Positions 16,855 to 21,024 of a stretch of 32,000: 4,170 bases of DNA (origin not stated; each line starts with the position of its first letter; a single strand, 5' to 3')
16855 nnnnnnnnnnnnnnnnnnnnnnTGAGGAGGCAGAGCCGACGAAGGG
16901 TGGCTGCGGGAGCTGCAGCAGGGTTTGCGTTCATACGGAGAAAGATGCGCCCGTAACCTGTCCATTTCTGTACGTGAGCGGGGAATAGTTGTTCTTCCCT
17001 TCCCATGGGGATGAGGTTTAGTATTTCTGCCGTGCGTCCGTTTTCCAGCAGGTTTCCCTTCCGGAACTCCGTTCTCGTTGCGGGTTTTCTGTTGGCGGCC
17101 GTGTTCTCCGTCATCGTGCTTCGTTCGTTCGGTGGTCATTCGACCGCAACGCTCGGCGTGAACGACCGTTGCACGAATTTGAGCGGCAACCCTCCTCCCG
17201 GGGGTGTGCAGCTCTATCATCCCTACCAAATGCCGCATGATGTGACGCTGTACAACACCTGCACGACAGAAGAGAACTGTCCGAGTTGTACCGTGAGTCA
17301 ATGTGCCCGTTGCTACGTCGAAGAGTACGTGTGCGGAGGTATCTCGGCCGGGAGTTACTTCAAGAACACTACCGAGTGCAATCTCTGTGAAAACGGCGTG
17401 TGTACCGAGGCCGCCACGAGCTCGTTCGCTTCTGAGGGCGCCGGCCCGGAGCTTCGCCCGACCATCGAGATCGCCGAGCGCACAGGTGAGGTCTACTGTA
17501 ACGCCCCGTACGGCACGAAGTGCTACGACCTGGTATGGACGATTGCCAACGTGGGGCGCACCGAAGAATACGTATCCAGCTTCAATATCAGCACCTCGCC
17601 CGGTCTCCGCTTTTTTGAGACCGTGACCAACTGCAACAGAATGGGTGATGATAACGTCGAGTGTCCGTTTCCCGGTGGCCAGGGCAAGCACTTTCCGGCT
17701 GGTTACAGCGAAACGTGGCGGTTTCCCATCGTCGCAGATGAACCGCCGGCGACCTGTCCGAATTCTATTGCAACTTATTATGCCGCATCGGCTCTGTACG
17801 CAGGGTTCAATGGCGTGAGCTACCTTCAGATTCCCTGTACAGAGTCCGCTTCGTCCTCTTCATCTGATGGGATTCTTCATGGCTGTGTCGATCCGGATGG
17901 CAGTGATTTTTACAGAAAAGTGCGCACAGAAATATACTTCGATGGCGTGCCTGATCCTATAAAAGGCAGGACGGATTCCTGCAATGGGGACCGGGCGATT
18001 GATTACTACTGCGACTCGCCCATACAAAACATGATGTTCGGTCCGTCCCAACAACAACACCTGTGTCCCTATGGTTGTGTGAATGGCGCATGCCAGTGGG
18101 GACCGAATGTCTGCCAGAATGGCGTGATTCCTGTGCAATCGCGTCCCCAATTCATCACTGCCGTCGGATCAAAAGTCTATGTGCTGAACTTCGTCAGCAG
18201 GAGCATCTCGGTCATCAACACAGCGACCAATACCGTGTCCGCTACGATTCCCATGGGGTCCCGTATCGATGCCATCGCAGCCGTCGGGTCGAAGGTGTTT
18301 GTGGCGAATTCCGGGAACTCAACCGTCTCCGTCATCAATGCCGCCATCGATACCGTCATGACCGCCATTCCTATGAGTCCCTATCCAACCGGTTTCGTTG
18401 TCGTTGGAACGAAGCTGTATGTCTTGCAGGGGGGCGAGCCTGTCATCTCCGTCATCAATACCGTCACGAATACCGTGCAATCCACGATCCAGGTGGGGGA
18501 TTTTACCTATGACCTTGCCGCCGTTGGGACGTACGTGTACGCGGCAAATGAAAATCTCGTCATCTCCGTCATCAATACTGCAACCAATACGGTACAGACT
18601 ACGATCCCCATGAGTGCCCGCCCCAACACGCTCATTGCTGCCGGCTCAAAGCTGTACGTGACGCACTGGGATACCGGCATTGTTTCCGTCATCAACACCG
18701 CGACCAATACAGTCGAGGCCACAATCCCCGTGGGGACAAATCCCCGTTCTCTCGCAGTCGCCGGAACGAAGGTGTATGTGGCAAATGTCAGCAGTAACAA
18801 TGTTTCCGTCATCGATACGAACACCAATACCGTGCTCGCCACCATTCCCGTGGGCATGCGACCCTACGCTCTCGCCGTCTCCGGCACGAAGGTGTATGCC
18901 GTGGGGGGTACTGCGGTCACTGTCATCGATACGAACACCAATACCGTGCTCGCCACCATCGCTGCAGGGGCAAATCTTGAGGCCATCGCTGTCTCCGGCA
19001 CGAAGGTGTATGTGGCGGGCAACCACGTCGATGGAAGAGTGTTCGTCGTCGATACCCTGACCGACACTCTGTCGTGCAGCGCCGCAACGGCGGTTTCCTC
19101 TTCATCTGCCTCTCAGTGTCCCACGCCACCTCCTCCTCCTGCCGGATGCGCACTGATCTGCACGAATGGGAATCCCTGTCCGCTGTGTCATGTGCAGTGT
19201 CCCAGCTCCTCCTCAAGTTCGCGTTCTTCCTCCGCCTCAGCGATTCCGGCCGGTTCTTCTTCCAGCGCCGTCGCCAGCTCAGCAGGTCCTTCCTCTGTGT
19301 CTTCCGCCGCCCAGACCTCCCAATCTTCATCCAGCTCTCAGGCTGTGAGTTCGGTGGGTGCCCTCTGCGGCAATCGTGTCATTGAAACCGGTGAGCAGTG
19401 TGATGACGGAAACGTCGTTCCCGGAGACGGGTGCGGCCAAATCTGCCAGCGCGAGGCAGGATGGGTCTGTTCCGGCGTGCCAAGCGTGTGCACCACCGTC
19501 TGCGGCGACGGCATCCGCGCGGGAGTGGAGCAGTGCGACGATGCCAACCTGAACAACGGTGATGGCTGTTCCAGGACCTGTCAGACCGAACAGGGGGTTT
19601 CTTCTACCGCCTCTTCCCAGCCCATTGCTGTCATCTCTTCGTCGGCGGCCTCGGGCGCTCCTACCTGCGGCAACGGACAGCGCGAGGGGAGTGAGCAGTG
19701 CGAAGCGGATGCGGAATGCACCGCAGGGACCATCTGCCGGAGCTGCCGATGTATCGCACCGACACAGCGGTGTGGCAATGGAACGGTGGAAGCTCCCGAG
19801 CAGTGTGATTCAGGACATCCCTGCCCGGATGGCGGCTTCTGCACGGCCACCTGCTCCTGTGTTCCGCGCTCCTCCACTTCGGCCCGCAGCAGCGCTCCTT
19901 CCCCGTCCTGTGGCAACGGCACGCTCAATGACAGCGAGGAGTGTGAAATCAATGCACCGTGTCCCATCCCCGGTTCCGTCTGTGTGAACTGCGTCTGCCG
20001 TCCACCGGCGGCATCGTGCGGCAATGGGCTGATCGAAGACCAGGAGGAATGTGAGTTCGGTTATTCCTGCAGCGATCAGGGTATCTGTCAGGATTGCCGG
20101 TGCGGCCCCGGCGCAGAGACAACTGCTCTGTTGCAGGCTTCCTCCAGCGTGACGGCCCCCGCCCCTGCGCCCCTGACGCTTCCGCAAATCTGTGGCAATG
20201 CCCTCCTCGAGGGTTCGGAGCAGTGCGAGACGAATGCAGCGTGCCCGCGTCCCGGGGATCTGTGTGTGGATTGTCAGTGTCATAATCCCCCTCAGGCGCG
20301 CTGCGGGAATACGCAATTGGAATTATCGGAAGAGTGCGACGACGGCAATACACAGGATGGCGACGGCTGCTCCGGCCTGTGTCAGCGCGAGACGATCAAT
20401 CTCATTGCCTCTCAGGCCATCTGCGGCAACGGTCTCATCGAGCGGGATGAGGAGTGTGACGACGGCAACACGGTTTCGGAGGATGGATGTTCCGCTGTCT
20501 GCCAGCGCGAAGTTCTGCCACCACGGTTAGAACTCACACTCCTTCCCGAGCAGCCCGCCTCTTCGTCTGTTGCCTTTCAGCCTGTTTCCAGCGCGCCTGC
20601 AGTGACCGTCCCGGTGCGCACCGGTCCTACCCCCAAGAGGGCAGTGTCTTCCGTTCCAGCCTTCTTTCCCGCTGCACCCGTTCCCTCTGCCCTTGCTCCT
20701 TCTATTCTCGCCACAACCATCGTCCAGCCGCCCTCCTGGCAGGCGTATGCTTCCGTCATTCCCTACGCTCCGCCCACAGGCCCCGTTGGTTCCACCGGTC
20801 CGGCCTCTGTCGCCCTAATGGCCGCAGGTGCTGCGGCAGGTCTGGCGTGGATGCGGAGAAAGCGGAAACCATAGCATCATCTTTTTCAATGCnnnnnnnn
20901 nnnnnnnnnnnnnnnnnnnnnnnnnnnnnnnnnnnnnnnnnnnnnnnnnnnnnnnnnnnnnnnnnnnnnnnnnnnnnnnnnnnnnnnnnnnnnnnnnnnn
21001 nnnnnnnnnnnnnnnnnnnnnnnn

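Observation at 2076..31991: A 30 kb single-strand array of seven giant head-stalk-anchor surface proteins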

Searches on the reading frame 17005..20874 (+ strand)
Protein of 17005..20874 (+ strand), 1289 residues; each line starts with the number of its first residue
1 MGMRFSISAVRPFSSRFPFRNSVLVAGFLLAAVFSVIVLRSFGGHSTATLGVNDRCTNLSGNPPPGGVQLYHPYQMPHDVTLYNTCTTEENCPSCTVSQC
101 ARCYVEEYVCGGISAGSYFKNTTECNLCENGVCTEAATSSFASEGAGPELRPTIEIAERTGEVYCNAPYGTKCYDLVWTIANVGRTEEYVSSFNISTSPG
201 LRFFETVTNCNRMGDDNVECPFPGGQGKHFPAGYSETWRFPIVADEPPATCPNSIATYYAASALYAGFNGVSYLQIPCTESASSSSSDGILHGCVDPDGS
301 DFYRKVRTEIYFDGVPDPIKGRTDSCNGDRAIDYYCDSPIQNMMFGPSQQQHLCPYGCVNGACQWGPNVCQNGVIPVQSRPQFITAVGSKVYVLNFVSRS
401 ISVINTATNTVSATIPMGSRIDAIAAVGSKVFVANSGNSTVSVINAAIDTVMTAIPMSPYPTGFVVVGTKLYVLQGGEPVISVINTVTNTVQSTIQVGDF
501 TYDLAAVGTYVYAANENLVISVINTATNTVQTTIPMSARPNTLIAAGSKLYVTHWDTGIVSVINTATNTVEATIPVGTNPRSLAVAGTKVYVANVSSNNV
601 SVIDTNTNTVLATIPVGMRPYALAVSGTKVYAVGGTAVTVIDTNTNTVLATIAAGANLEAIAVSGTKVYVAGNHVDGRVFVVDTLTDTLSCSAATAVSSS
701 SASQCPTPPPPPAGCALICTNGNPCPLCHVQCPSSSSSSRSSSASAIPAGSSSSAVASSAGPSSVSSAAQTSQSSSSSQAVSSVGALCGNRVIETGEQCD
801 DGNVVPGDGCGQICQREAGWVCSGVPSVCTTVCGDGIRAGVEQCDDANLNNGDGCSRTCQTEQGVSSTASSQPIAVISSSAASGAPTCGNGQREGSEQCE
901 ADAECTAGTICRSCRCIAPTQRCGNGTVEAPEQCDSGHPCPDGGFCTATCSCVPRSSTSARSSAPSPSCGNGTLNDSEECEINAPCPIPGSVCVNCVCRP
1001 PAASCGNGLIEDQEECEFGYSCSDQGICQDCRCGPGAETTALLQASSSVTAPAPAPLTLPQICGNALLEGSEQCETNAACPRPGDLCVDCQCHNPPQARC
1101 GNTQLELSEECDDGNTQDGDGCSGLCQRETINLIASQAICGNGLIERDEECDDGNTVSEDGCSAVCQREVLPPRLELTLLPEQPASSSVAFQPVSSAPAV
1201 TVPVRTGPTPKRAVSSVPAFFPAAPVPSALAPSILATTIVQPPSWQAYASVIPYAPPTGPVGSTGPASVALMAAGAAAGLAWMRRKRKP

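Call 6: search_protein_families(library=pfam, proteins=[window:17005-20874:+], max_evalue=0.01)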
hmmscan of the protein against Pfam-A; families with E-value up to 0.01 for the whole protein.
window:17005-20874:+ (1289 aa): 4 families
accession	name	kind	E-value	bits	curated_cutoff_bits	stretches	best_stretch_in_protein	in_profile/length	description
PF13948.11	DUF4215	-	2e-17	63.7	27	3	819-860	7-47/47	Domain of unknown function (DUF4215)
PF16819.11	DUF5074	-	1.3e-05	24.8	27.2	0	583-671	104-198/353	Domain of unknown function (DUF5074)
PF25210.1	Kelch_FKB95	-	5.1e-05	23.5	70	0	531-646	27-160/268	FKB95, Kelch-repeats domain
PF02239.22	Cytochrom_D1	-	0.0014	17.7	25.5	0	597-687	14-109/368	Cytochrome D1 heme domain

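Call 7: search_protein_families(library=ncbifam, proteins=[window:17005-20874:+], max_evalue=0.01)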
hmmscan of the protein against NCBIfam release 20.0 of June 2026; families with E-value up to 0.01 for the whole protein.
window:17005-20874:+ (1289 aa): 9 families
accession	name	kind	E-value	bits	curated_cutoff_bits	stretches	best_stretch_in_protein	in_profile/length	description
TIGR02276.1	beta_rpt_yvtn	repeat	2.5e-59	197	27.85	7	586-626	2-42/42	beta-propeller repeat protein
TIGR02232.1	myxo_disulf_rpt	repeat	3.7e-48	161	20.8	4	832-864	3-35/38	cysteine-rich acidic repeat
TIGR03866.1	PQQ_ABC_repeats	subfamily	1.7e-33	116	287.3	3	509-628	11-135/310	PQQ-dependent catabolism-associated beta-propeller protein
NF052340.1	hydrazine_beta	equivalog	1.4e-10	40.8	560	2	530-652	28-157/372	hydrazine synthase subunit beta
NF052280.1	7_blade_YncE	equivalog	9.4e-10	37.8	400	1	549-585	270-306/338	7-bladed beta-propeller protein YncE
NF048007.1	MmpL3Stblzr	equivalog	8.1e-09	35.1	600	2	543-688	187-340/366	MmpL3/TtfA transport complex stabilizer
NF052342.1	hydrazine_BC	exception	4.7e-08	31.7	1250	2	549-653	52-164/690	hydrazine synthase subunit beta-gamma fusion subunit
NF053768.1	CIS12_fam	equivalog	1.4e-05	24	860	1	523-679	31-192/715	CIS12 family contractile injection system protein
NF038015.2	AztD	exception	5.6e-05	22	400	1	582-626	310-354/356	zinc metallochaperone AztD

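Call 8: find_encoding_contigs(protein=window:17005-20874:+, flank=10000, max_places=6)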
Protein window:17005-20874:+ (1289 aa): 17 contigs read that carry it; 6 places shown.
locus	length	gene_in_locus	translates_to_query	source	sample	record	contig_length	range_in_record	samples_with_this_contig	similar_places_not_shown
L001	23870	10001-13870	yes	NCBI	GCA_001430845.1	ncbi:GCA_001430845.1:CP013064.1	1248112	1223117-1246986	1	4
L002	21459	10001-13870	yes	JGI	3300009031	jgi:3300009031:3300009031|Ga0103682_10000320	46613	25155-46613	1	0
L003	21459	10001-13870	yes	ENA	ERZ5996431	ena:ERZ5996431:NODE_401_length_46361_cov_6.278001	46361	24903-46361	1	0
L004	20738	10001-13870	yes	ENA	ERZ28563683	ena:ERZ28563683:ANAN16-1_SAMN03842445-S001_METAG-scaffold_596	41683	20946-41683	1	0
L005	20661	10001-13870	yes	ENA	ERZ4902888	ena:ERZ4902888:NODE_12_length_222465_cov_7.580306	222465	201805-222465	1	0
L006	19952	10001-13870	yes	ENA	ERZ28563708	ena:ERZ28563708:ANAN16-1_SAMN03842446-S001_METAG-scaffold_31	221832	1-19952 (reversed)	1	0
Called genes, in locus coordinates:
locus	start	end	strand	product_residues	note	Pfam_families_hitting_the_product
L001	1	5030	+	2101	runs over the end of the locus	PF01839:FG-GAP (weak), PF13517:FG-GAP_3, PF13948:DUF4215 (weak)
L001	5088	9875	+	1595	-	PF13948:DUF4215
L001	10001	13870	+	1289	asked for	PF13948:DUF4215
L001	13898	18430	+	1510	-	PF01839:FG-GAP (weak), PF13517:FG-GAP_3, PF13948:DUF4215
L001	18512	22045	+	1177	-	PF13948:DUF4215 (weak)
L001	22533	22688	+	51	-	-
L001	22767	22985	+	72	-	-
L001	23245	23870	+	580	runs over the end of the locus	PF13948:DUF4215 (weak)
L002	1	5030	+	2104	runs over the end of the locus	PF01839:FG-GAP (weak), PF13517:FG-GAP_3, PF13948:DUF4215 (weak)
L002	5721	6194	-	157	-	-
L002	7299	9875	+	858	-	PF13948:DUF4215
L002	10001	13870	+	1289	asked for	PF13948:DUF4215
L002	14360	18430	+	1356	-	PF01839:FG-GAP (weak), PF13517:FG-GAP_3, PF13948:DUF4215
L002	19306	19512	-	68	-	-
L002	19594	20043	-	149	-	-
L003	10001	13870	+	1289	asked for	PF13948:DUF4215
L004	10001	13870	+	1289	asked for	PF13948:DUF4215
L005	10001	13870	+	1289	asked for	PF13948:DUF4215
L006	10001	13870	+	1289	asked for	PF13948:DUF4215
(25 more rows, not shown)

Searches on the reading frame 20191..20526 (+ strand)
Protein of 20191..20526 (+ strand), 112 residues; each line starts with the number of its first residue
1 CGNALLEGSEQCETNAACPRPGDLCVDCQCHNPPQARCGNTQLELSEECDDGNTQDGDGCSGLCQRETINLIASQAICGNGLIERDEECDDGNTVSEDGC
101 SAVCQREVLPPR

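Call 71: predict_structure(alignment_id=A4)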
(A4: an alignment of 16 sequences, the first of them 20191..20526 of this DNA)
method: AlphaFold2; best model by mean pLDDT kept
length: 112 residues; sequences in the alignment: 16
mean_pLDDT: 75.4   pTM: 0.33
mean pLDDT of the five models: 75.4, 73.7, 62.8, 62.1, 58.1
residues with pLDDT >= 90: 0; 70-90: 89; 50-70: 18; < 50: 5
segments of 3 or more residues with pLDDT < 50: 70-74
pLDDT, mean of each block of 10 residues (from residue 1): 81 79 77 65 78 79 71 58 81 82 80 62
secondary structure, 60 per line:
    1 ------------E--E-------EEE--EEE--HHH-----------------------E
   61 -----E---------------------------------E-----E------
elements in order: E24-26 E29-31

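Call 73: fold_search(model_id=the predicted structure, library=pdb)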
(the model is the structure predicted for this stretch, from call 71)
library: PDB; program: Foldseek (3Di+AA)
matches with E <= 10: 25; with E <= 0.001: 0
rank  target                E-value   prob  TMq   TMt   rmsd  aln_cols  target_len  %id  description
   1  7ufg_A                5.2e-02  0.97  0.27  0.03   3.1        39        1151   46  Cryo-EM structure of PAPP-A in complex with IGFBP5 (released 2022-09-28)
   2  7ufg_B                1.7e-01  0.89  0.28  0.03   2.9        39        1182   46  Cryo-EM structure of PAPP-A in complex with IGFBP5 (released 2022-09-28)
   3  8sl1_A                2.1e-01  0.90  0.28  0.04   2.7        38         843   50  Cryo-EM structure of PAPP-A2 (released 2023-11-08)
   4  8a7d_C                2.1e-01  0.85  0.28  0.04   2.9        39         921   46  Partial dimer complex of PAPP-A and its inhibitor STC2 (released 2022-11-02)
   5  8d8o_B                2.1e-01  0.82  0.27  0.03   3.0        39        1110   46  Cryo-EM structure of substrate unbound PAPP-A (released 2022-09-28)
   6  8a7e_C                2.3e-01  0.85  0.28  0.02   2.9        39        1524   46  PAPP-A dimer in complex with its inhibitor STC2 (released 2022-11-02)
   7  7y5n_C                4.4e-01  0.75  0.26  0.03   1.4        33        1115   52  Structure of 1:1 PAPP-A.ProMBP complex(half map) (released 2023-01-11)
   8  8hgg_C                4.7e-01  0.72  0.26  0.02   1.4        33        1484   52  Structure of 2:2 PAPP-A.ProMBP complex (released 2023-01-11)
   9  7y5q_B                9.6e-01  0.54  0.26  0.03   1.4        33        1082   52  Structure of 1:1 PAPP-A.STC2 complex(half map) (released 2023-01-11)
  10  8snl_A                9.6e-01  0.14  0.23  0.04  12.3        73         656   23  Structure of human ADAM17/iRhom2 sheddase complex (released 2024-05-29)
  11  8snm_B                1.0e+00  0.14  0.23  0.06  12.2        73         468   23  Structure of mature human ADAM17/iRhom2 sheddase complex in complex with ADAM17 prodomain (released 2024-05-29)
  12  2ero_A                1.0e+00  0.13  0.22  0.07   7.2        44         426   32  Crystal structure of vascular apoptosis-inducing protein-1(orthorhombic crystal form) (released 2006-06-20)
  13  8snn_A                1.0e+00  0.12  0.22  0.12  12.2        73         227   23  Structure of mature human ADAM17/iRhom2 sheddase complex, conformation 1 (released 2024-05-29)
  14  2dw0_A                1.1e+00  0.28  0.25  0.08   3.4        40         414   38  Crystal structure of VAP2 from Crotalus atrox venom (Form 2-1 crystal) (released 2007-07-10)
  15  9q7y_B                1.5e+00  0.11  0.23  0.04  12.3        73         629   23  Zymogen ADAM17- iRhom1 Cytoplasmic Deletion (365) Complex Bound by the MEDI3622 Fab (released 2026-04-01)
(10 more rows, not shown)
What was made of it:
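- Closest known: PAPP-A / PAPP-A2. Same: One stalk module superposes on a 33-39-residue Cys module of PAPP-A and PAPP-A2 cryo-EM structures at 46-52% identity and rmsd 1.4-3.1 Å (call 73).
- One module matches a 33-39-residue module of PAPP-A/PAPP-A2 at 46-52% identity (calls 71, 73).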

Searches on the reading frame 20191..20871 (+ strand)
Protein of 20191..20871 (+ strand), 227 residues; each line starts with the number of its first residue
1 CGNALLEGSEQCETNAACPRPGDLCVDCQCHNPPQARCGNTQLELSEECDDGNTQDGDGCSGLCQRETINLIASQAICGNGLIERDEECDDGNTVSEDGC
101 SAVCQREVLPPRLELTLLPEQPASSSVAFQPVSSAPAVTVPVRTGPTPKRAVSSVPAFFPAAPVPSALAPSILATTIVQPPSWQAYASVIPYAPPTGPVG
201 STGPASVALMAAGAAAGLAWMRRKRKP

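Call 58: find_homologous_proteins(query=window:20191-20871:+, max_evalue=0.00001)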
Query window:20191-20871:+ (227 aa): 133 proteins with E <= 0.00001 among 2301 candidates; the best 120 are listed.
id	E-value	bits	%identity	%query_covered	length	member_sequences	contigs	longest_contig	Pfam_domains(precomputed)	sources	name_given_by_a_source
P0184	1.4e-52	197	44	100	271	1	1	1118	PF13948.12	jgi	jgi:cysteine-rich repeat protein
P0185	2.1e-44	170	50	47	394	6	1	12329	PF13948.12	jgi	-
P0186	6.8e-38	149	40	100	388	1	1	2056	PF13948.12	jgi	-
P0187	3.5e-34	137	54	31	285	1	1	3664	PF13948.12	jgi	-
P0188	1.5e-32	131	54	31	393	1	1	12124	PF13948.12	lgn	-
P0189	1.2e-31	129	46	51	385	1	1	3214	PF13948.12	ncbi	-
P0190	4.1e-31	127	41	43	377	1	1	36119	PF13948.12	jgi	jgi:cysteine-rich repeat protein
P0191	4.8e-30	123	30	100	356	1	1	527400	PF13948.12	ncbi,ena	-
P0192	5.9e-29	120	40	48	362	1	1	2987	PF00059.28,PF13948.12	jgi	jgi:cysteine-rich repeat protein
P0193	4.8e-28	117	51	39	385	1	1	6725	PF13948.12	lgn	-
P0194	1.0e-27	116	52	48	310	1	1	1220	PF13948.12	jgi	jgi:cysteine-rich repeat protein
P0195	1.9e-27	115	52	48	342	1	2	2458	PF13948.12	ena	-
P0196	4.0e-27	114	38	100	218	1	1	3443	PF13948.12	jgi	-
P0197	1.9e-26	111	38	44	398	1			PF13948.12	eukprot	eukprot:TRINITY_DN3109_c0_g1_i2.p1 TRINITY_DN3109_c0_g1~~TRINITY_DN3109_c0_g1_i2.p1 ORF type:complet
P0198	1.3e-25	109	44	46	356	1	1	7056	PF13948.12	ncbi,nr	ncbi:MAG: DUF4215 domain-containing protein, partial [Deltaproteobacteria bacterium]|nr:DUF4215 doma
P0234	5.6e-14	71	31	83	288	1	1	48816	PF13948.12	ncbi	-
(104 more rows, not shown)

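Call 60: find_encoding_contigs(protein=P0191, flank=10000, max_places=1)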
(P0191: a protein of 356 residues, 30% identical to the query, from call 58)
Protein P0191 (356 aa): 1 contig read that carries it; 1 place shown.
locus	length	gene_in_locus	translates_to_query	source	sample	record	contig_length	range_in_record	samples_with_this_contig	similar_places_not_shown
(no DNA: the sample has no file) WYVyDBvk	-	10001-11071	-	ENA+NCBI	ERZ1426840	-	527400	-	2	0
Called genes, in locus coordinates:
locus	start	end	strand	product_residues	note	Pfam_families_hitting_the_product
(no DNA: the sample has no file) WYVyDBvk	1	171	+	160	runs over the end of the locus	PF02643:DUF192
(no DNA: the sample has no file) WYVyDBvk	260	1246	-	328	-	PF01259:SAICAR_synt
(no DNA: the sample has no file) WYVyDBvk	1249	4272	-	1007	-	PF09594:GT87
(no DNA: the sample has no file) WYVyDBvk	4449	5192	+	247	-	PF00535:Glycos_transf_2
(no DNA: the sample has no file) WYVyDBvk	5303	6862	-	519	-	PF02366:PMT, PF16192:PMT_4TMC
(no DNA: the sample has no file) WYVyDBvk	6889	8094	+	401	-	-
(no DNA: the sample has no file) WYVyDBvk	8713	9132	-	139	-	-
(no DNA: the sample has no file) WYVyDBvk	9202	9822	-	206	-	-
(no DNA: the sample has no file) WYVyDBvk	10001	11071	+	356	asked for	PF13948:DUF4215 (weak)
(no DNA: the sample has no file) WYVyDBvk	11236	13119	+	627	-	PF06068:TIP49 (faint), PF00004:AAA, PF07728:AAA_5 (faint), PF17862:AAA_lid_3, PF01434:Peptidase_M41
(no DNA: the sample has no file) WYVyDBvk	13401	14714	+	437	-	PF00206:Lyase_1, PF08328:ASL_C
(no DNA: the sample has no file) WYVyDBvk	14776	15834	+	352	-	PF04140:ICMT (weak), PF04191:PEMT (weak), PF01222:ERG4_ERG24 (weak)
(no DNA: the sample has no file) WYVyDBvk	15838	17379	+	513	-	-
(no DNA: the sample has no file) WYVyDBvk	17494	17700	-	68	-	-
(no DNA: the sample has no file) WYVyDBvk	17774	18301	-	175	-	PF05708:Peptidase_C92 (weak)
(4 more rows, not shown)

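Call 61: find_encoding_contigs(protein=P0234, flank=10000, max_places=1)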
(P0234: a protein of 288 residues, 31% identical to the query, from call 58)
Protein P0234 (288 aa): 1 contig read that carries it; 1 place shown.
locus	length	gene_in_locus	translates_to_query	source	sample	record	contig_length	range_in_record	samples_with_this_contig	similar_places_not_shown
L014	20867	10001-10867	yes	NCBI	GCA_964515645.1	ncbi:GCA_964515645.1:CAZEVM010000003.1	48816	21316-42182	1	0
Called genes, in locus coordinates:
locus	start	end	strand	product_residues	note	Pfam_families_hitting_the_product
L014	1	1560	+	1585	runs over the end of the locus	-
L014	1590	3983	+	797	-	-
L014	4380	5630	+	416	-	-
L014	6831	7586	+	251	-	-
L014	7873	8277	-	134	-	-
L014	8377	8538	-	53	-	-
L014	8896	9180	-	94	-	-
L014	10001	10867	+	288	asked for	PF13948:DUF4215 (weak)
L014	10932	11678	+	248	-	PF00535:Glycos_transf_2, PF13641:Glyco_tranf_2_3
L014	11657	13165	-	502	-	PF02366:PMT, PF16192:PMT_4TMC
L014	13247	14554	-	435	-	-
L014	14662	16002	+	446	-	PF13367:PrsW-protease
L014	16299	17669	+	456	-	PF00595:PDZ, PF13180:PDZ_2, PF17820:PDZ_6, PF03572:Peptidase_S41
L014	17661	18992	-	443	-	-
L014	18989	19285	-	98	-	-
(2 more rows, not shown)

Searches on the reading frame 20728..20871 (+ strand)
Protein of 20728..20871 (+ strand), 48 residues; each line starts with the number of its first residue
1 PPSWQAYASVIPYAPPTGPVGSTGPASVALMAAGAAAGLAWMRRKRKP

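Call 9: search_protein_families(library=ncbifam, proteins=[window:20728-20871:+], max_evalue=10)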
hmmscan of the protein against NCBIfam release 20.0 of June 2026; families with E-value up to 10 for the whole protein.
seq(48 aa): 8 families
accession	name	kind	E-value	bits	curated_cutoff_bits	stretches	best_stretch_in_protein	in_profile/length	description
TIGR02595.1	PEP_CTERM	domain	0.0021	18.7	16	1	25-47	4-24/24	PEP-CTERM sorting domain-containing protein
TIGR03901.2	MYXO-CTERM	domain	0.027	14.8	20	1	21-46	9-34/34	MYXO-CTERM sorting domain-containing protein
TIGR01167.1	LPXTG_anchor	domain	0.03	15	15.9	1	20-47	8-34/34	LPXTG cell wall anchor domain-containing protein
NF033846.1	Rumino_NPXTG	domain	0.057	13.8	23.5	1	23-47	4-30/30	NPXTG-anchored protein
TIGR03370.1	VPLPA-CTERM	domain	0.089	12.8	25.35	1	25-47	4-25/25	VPLPA-CTERM sorting domain-containing protein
NF041927.1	Xrt_dep_XDP1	equivalog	0.18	11.8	125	1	23-46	220-242/242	exosortase-dependent surface protein XDP1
TIGR04145.2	Firmicu_CTERM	equivalog_domain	0.31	10.9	50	1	21-47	163-190/191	Firmicu-CTERM sorting domain-containing protein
TIGR03382.1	GC_trans_RRR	domain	2.7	8.8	15.85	1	21-45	3-25/27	MYXO-CTERM sorting domain-containing protein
